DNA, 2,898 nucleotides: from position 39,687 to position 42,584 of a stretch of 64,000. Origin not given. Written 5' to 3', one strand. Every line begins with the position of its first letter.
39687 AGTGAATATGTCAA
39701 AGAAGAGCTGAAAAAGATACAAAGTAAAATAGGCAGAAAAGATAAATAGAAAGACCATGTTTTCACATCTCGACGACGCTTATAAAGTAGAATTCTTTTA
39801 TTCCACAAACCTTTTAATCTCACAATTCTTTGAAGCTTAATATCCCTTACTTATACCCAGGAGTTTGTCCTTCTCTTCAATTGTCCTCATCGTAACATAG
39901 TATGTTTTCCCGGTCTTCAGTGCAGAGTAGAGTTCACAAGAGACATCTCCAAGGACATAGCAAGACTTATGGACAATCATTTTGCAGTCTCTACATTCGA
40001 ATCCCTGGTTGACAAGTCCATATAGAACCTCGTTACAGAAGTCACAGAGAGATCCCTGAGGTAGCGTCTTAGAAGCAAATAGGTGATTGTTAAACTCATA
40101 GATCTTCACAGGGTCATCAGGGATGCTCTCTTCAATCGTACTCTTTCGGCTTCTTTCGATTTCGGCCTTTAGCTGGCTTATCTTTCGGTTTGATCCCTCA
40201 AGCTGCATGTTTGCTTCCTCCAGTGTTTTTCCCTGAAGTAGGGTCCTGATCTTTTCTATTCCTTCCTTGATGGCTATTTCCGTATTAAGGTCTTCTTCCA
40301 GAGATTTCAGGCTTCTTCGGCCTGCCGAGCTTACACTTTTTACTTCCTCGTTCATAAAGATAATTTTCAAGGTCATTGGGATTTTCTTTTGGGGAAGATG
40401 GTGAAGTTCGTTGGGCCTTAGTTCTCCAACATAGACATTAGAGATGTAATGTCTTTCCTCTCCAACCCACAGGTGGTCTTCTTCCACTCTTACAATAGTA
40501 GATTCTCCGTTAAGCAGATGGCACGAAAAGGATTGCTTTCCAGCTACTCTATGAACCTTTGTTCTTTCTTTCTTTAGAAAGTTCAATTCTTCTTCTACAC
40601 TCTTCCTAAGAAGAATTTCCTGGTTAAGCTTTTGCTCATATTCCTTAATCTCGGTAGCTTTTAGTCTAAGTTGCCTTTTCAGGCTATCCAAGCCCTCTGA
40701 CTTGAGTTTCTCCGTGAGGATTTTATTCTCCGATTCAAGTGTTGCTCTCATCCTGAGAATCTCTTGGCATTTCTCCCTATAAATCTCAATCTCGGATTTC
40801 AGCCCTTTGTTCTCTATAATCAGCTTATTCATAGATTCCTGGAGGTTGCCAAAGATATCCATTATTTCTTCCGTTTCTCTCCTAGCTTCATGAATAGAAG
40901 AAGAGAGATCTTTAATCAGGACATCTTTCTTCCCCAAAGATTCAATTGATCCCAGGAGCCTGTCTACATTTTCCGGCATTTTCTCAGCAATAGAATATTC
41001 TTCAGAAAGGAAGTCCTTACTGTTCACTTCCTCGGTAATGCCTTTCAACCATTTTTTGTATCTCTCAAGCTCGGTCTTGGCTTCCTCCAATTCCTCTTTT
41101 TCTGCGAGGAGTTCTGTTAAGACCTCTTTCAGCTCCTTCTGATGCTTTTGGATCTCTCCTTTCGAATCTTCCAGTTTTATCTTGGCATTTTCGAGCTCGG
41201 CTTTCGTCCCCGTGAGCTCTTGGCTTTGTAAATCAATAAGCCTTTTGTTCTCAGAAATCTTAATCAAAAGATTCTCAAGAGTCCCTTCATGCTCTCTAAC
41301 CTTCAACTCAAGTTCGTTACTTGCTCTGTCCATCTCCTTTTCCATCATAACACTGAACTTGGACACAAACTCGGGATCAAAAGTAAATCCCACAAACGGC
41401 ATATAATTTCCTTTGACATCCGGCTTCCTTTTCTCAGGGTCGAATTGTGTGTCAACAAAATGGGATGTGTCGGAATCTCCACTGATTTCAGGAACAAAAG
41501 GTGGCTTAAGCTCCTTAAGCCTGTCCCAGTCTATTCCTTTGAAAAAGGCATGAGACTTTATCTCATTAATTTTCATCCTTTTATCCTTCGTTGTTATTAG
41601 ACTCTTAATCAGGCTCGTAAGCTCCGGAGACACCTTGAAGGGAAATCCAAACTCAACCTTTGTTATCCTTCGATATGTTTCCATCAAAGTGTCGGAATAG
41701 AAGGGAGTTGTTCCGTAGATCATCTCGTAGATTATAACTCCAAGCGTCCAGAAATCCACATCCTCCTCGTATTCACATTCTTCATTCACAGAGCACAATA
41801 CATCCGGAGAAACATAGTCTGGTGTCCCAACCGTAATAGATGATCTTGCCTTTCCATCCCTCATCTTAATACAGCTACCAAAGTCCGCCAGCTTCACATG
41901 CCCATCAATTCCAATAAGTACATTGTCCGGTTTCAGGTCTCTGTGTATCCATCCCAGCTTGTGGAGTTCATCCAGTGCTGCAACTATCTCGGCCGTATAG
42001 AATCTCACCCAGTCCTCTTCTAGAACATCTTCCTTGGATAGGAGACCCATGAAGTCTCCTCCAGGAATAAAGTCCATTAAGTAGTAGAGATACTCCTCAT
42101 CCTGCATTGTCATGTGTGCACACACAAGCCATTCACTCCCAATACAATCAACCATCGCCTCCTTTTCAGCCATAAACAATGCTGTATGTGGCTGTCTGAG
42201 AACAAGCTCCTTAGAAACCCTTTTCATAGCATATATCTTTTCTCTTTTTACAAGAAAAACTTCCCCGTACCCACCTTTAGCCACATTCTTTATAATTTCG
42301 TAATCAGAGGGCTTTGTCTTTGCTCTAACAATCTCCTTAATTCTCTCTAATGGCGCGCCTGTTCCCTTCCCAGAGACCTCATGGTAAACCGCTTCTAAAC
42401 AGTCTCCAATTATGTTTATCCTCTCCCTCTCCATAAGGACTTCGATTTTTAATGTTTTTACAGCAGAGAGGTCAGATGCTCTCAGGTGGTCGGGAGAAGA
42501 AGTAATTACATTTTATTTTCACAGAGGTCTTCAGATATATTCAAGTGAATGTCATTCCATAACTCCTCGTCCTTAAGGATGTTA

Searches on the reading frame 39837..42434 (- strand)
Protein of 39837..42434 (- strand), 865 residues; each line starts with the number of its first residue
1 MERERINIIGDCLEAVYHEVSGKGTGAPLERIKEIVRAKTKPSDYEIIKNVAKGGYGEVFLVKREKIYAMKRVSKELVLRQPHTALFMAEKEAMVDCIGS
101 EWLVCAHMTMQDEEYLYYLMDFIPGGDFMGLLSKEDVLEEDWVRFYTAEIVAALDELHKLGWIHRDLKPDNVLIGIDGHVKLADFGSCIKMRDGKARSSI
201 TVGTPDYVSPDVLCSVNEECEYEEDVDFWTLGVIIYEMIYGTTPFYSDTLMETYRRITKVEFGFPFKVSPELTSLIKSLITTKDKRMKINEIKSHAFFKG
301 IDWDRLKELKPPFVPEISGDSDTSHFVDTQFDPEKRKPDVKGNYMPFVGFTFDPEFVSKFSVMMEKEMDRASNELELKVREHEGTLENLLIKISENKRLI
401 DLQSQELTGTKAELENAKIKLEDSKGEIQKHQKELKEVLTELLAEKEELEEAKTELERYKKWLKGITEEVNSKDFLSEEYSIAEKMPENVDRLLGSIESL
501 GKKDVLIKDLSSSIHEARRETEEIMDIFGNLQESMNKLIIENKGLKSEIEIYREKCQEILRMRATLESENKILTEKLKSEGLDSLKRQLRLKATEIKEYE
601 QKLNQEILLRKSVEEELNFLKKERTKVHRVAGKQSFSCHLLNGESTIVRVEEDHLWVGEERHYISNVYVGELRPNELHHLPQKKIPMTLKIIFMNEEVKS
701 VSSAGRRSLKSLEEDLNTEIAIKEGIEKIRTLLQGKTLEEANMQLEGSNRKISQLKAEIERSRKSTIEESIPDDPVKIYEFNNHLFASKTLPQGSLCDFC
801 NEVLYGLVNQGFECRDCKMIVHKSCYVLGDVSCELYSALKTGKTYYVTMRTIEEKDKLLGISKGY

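Call 40: search_protein_families(library=pfam, proteins=[window:39837-42434:-], max_evalue=0.00001)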
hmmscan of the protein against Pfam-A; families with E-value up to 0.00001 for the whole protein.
window:39837-42434:- (865 aa): 5 families
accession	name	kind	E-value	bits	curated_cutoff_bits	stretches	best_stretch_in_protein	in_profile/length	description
PF00069.31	Pkinase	-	1.2e-48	166.3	31.7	1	45-298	1-263/263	Protein kinase domain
PF07714.23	PK_Tyr_Ser-Thr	-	1.3e-21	77.6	23.1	1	47-293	3-255/258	Protein tyrosine and serine/threonine kinase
PF00130.28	C1_1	-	7e-12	45.4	26.5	1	784-833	1-50/53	Phorbol esters/diacylglycerol binding domain (C1 domain)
PF02185.22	HR1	-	8.1e-07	29.3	33.1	1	709-767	2-64/67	Hr1 repeat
PF14531.12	Kinase-like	-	2.9e-06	27.2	25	1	147-248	151-254/289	Kinase-like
